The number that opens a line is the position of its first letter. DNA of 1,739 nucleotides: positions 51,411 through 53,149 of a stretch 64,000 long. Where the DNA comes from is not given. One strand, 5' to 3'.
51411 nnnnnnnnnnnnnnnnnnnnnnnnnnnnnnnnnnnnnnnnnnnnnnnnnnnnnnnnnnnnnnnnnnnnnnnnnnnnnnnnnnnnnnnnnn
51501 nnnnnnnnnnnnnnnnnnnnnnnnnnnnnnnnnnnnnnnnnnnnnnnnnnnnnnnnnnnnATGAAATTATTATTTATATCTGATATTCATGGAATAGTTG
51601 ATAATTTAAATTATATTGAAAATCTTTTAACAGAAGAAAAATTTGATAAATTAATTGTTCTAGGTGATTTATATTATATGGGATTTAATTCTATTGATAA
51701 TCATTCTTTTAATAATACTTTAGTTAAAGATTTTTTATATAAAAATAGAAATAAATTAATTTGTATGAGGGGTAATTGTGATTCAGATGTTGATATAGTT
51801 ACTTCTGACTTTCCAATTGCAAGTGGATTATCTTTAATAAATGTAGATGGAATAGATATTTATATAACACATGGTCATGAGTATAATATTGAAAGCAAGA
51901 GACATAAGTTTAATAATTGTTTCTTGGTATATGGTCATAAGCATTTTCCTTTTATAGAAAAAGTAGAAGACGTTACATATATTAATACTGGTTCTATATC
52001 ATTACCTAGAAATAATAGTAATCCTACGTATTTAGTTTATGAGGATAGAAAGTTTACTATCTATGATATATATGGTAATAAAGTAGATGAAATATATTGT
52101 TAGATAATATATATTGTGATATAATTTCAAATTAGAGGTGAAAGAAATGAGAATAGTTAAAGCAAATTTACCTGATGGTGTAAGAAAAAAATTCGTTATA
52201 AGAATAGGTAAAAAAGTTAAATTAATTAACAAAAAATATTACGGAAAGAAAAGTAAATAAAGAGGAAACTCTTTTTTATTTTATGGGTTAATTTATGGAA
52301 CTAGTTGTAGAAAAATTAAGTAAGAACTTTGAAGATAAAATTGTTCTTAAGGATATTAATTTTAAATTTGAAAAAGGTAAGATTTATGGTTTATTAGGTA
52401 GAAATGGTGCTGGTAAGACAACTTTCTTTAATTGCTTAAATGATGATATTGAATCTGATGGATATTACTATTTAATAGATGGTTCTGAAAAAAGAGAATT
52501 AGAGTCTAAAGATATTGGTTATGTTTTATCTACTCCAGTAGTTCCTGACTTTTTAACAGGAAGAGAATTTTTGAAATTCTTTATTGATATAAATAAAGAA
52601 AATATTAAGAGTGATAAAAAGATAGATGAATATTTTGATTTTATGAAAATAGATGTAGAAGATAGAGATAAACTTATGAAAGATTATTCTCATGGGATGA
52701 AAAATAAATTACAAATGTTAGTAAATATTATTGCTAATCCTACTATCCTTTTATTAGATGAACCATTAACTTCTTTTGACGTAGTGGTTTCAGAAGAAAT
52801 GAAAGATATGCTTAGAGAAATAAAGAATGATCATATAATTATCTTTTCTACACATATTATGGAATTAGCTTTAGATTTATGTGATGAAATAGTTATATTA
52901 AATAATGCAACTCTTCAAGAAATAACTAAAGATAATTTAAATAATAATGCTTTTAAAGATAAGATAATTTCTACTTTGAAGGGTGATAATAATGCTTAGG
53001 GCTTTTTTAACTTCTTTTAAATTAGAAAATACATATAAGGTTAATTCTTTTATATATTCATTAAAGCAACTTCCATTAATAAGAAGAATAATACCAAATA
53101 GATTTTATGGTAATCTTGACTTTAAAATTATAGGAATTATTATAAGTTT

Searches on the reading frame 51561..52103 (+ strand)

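Call 9: search_protein_families(library=ncbifam, proteins=[window:51561-52103:+], max_evalue=0.001)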
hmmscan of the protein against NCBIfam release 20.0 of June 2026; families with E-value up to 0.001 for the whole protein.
window:51561-52103:+ (180 aa): 3 families
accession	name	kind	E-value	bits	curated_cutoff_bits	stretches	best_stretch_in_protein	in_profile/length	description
NF006988.0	PRK09453.1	equivalog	4.7e-41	140.6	117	1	1-175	1-175/183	phosphodiesterase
TIGR00040.1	yfcE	subfamily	8.1e-23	81.2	56.25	1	1-164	1-152/158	YfcE family phosphodiesterase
TIGR00024.1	SbcD_rel_arch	hypoth_equivalog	9.9e-06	25.4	115.2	1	19-130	50-145/224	putative phosphoesterase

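Call 68: search_protein_families(library=padloc, proteins=[window:51561-52103:+], max_evalue=0.001)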
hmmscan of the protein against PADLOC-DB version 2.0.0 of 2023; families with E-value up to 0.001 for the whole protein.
window:51561-52103:+ (180 aa): 0 families

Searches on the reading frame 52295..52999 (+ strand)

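Call 66: search_protein_families(library=pfam, proteins=[window:52295-52999:+], max_evalue=0.001)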
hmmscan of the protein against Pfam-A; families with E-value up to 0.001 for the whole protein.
window:52295-52999:+ (234 aa): 3 families
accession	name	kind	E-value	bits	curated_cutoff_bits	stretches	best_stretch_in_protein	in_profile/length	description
PF00005.33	ABC_tran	-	5.8e-21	76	25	1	18-158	1-136/137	ABC transporter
PF13304.12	AAA_21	-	8.1e-07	29.8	27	0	30-49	1-20/304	AAA domain, putative AbiEii toxin, Type IV TA system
PF13476.12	AAA_23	-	0.00034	21.7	27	1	19-48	11-39/201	AAA domain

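Call 68: search_protein_families(library=padloc, proteins=[window:52295-52999:+], max_evalue=0.001)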
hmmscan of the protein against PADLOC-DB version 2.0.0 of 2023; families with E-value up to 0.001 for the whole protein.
window:52295-52999:+ (234 aa): 9 families
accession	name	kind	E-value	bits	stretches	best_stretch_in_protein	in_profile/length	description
PDLC04135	mad3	-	1.7e-16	58.7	2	124-204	257-339/374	mads_3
PDLC04164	AriA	-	3.7e-09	34.5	1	95-190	134-234/253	-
PDLC04140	mad8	-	3.2e-08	31.4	1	15-181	14-225/314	mads_8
PDLC02335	AbiLi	-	8.3e-07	26.4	1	92-191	158-240/326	AbiLi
PDLC04678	PDC-M49A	-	1.6e-05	21.4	1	90-192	510-613/681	-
PDLC02980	AriA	-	2.6e-05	22.4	0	31-49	2-20/304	-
PDLC02914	ATPase-Toprim_I-B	-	0.00047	17.5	0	20-49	17-46/443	-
PDLC04235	PDC-M01A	-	0.00049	17.1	0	29-53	187-211/510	-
PDLC04180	HEC-01A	-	0.0006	17.1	1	131-205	255-337/382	-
